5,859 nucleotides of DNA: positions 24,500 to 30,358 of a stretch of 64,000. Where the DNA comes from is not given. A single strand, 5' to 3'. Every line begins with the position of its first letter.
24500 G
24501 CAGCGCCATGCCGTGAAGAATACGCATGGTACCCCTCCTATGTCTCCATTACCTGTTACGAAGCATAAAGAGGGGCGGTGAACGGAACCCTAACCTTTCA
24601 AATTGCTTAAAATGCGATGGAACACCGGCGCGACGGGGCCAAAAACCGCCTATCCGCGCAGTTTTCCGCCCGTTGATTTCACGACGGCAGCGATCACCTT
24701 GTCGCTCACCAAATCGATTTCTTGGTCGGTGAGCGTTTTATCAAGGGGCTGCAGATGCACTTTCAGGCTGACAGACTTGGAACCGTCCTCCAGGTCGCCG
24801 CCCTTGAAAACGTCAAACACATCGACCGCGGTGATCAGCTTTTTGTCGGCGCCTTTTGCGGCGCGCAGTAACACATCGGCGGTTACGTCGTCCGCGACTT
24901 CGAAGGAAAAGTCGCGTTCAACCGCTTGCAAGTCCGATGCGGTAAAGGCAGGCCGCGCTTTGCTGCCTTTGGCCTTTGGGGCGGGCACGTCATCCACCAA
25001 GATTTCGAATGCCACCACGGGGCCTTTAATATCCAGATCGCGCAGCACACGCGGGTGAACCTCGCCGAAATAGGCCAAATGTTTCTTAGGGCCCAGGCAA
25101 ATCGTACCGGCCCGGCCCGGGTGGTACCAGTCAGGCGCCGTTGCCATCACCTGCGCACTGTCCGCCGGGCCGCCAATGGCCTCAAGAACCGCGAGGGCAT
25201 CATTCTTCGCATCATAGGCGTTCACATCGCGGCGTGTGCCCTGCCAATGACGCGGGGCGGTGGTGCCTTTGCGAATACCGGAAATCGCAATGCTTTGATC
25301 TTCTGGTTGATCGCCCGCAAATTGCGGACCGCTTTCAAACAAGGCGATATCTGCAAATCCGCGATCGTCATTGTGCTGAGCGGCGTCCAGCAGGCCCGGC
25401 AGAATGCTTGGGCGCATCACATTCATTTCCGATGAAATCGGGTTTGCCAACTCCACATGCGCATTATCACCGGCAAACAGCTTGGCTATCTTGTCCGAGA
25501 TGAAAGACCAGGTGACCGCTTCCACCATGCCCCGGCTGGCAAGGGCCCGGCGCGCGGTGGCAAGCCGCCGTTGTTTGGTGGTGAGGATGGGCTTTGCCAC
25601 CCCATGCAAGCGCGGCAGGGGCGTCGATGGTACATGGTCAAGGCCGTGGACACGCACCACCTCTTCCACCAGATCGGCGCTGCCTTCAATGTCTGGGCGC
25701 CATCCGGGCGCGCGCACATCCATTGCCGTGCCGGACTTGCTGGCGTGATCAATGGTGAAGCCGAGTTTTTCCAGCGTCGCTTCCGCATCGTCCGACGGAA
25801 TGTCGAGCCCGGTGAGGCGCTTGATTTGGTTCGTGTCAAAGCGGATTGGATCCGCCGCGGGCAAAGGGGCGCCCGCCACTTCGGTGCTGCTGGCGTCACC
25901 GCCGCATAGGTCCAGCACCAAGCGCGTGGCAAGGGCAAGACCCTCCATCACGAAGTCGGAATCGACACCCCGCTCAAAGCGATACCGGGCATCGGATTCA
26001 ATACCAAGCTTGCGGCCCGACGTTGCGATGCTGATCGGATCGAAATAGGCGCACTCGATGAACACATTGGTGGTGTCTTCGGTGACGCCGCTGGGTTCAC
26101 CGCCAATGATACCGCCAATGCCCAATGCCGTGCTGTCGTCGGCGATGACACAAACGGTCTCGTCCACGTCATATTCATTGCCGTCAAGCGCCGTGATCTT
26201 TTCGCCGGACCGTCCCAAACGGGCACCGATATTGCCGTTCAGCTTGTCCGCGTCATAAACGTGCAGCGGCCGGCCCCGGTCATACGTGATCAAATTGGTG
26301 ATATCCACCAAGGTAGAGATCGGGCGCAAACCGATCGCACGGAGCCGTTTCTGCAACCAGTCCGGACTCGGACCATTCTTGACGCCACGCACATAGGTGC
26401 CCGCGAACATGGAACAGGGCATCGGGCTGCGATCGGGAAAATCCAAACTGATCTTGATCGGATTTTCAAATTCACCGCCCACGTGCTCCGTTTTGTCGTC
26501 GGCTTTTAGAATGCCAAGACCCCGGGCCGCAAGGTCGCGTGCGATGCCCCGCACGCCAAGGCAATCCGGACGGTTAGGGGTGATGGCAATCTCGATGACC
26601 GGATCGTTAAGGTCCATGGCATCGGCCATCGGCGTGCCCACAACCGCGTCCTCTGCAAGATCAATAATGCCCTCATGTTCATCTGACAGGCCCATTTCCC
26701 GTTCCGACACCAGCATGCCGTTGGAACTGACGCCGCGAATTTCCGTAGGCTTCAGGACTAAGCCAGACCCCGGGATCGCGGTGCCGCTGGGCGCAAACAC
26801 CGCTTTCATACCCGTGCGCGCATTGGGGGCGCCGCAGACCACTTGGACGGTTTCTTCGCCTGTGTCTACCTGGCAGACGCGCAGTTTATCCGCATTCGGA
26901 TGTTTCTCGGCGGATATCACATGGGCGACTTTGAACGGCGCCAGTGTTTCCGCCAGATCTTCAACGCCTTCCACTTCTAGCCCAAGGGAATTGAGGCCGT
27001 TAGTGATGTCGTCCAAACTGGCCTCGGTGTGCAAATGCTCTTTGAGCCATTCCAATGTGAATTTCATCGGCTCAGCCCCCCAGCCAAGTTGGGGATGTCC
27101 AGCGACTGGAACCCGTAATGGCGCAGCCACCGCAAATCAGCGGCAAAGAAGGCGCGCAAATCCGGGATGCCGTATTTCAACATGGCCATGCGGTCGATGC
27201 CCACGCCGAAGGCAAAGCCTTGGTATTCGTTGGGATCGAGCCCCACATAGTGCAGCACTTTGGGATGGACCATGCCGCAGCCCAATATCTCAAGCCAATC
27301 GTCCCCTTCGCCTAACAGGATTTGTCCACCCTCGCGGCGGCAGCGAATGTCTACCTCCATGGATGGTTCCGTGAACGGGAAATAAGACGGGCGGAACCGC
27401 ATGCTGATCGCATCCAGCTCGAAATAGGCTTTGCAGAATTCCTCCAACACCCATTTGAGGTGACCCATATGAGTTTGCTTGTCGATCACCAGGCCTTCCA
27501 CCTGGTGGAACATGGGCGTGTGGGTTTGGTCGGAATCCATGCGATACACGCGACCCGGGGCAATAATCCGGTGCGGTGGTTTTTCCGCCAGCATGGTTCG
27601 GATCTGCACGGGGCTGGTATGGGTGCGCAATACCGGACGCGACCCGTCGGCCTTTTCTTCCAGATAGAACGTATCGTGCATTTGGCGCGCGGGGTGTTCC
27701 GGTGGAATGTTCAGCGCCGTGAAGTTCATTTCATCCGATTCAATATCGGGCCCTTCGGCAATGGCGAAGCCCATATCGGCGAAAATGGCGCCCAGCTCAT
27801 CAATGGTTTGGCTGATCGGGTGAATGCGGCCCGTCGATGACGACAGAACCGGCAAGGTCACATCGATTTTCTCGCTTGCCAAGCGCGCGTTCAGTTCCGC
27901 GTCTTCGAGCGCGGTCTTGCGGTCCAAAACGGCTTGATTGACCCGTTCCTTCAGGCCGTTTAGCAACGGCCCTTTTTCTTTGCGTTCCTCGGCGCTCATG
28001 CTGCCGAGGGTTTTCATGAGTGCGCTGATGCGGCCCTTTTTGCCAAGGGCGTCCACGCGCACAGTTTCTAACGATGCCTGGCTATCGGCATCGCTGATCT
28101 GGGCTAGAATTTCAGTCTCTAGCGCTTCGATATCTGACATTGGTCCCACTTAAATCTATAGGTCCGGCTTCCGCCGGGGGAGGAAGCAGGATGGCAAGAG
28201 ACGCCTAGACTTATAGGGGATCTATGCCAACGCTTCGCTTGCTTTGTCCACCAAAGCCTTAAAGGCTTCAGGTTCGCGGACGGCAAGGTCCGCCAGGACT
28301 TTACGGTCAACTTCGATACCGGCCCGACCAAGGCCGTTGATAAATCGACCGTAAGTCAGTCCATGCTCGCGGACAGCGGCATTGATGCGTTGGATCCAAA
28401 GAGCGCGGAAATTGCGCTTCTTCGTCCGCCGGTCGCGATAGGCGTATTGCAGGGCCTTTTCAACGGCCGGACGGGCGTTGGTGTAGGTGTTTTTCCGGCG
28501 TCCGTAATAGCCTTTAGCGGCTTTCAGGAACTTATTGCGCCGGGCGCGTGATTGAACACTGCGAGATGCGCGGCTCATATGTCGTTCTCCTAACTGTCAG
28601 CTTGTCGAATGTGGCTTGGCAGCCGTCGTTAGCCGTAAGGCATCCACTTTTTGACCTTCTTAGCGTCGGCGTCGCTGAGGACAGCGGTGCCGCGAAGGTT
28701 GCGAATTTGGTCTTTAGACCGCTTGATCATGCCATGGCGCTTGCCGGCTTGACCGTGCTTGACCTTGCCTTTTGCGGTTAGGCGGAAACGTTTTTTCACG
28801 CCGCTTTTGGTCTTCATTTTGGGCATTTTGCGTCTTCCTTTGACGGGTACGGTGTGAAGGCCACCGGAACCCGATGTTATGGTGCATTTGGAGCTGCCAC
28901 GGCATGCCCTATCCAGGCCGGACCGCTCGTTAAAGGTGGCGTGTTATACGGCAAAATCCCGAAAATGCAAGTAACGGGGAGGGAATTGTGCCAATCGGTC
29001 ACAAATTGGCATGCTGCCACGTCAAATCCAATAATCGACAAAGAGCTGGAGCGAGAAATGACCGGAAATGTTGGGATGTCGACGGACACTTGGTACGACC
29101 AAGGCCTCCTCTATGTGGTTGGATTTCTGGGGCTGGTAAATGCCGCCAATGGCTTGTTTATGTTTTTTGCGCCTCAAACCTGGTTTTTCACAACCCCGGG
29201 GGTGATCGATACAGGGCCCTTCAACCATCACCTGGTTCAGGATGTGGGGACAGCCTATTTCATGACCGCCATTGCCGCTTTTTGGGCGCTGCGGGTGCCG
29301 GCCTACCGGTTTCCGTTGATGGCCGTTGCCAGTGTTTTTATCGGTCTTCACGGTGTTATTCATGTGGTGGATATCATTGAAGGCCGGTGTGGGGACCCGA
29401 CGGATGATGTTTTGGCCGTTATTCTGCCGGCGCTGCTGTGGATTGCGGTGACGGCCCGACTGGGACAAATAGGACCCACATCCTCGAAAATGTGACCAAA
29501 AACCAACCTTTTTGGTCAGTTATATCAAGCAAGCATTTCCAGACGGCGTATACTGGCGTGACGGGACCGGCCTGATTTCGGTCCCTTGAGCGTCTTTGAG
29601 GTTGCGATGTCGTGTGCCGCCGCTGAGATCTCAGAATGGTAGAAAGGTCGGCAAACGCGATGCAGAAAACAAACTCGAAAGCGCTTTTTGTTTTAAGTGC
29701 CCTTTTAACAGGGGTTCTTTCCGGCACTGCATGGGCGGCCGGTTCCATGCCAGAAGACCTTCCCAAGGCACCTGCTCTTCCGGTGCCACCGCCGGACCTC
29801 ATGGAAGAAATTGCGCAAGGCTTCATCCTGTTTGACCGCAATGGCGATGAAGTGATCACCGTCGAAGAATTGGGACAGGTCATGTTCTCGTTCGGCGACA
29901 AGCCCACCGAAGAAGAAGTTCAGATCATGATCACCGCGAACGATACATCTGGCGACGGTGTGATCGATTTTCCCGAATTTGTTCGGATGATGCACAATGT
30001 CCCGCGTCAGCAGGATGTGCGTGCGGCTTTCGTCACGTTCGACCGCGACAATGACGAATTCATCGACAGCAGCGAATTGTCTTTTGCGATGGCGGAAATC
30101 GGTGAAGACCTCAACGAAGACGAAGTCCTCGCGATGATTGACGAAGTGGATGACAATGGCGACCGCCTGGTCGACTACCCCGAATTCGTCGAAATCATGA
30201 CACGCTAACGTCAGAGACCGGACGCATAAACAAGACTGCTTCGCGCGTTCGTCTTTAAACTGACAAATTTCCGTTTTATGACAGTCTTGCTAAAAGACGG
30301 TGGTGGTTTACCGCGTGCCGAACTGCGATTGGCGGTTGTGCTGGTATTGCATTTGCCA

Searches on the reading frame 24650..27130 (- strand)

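Call 84: search_protein_families(library=pfam, proteins=[window:24650-27130:-], max_evalue=0.00001)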
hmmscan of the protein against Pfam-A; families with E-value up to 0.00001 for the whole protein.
window:24650-27130:- (826 aa): 5 families
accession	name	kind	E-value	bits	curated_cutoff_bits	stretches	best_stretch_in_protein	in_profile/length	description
PF03483.22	B3_4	-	6.1e-65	218.5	29.3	1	239-410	2-174/174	B3/4 domain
PF17759.6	tRNA_synthFbeta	-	2.6e-47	161.5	22.4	1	516-710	15-212/214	Phenylalanyl tRNA synthetase beta chain CLM domain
PF01588.26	tRNA_bind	-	1.8e-22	79.7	27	1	66-166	1-95/96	Putative tRNA binding domain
PF03147.19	FDX-ACB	-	7.4e-22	78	31.1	1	732-825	1-94/94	Ferredoxin-fold anticodon binding domain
PF03484.21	B5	-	9.8e-20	71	28.6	1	429-496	1-66/67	tRNA synthetase B5 domain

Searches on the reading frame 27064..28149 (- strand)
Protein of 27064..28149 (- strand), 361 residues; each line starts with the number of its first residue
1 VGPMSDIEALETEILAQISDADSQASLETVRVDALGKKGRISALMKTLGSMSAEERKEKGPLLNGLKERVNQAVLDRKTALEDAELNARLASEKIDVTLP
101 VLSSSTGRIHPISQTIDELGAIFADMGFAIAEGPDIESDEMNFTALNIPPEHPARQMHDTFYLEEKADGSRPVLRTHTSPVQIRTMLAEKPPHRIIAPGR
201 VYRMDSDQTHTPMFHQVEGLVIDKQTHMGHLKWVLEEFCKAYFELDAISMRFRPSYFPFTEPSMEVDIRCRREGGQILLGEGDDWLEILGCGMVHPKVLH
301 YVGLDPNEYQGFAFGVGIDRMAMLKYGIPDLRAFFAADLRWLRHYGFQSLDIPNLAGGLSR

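Call 84: search_protein_families(library=pfam, proteins=[window:27064-28149:-], max_evalue=0.00001)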
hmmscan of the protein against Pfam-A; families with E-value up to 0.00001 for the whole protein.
window:27064-28149:- (361 aa): 2 families
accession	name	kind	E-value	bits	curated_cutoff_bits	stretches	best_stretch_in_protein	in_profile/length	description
PF01409.25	tRNA-synt_2d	-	3.6e-100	334.9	19.8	1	94-344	1-245/246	tRNA synthetases class II core domain (F)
PF02912.23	Phe_tRNA-synt_N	-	4e-21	75.2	22.3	1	23-90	2-69/69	Aminoacyl tRNA synthetase class II, N-terminal domain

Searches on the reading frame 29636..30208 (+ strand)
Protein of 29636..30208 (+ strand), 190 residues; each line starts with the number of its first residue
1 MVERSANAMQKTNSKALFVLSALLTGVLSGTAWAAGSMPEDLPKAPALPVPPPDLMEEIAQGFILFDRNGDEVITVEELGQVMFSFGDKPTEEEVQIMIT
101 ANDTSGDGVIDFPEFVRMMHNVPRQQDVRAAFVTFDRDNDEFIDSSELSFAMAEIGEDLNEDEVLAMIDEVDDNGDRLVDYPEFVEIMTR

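Call 84: search_protein_families(library=pfam, proteins=[window:29636-30208:+], max_evalue=0.00001)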
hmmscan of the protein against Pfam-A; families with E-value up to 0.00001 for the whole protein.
window:29636-30208:+ (190 aa): 6 families
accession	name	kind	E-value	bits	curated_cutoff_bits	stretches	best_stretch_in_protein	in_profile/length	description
PF13499.12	EF-hand_7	-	1.9e-25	89.5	30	2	126-189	2-67/67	EF-hand domain pair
PF00036.39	EF-hand_1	-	6.4e-22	75.9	25.4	0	95-120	2-27/29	EF hand domain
PF13405.12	EF-hand_6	-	2.4e-16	58.3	25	0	59-87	2-30/30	EF-hand domain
PF13833.12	EF-hand_8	-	3.9e-11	43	28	1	71-119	2-51/54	EF-hand domain pair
PF13202.12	EF-hand_5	-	3.9e-10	39.2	25.9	0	103-119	9-25/25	EF hand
PF21008.3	AIF-1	-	9.9e-07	29.5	50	0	57-120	41-104/140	Allograft inflammatory factor 1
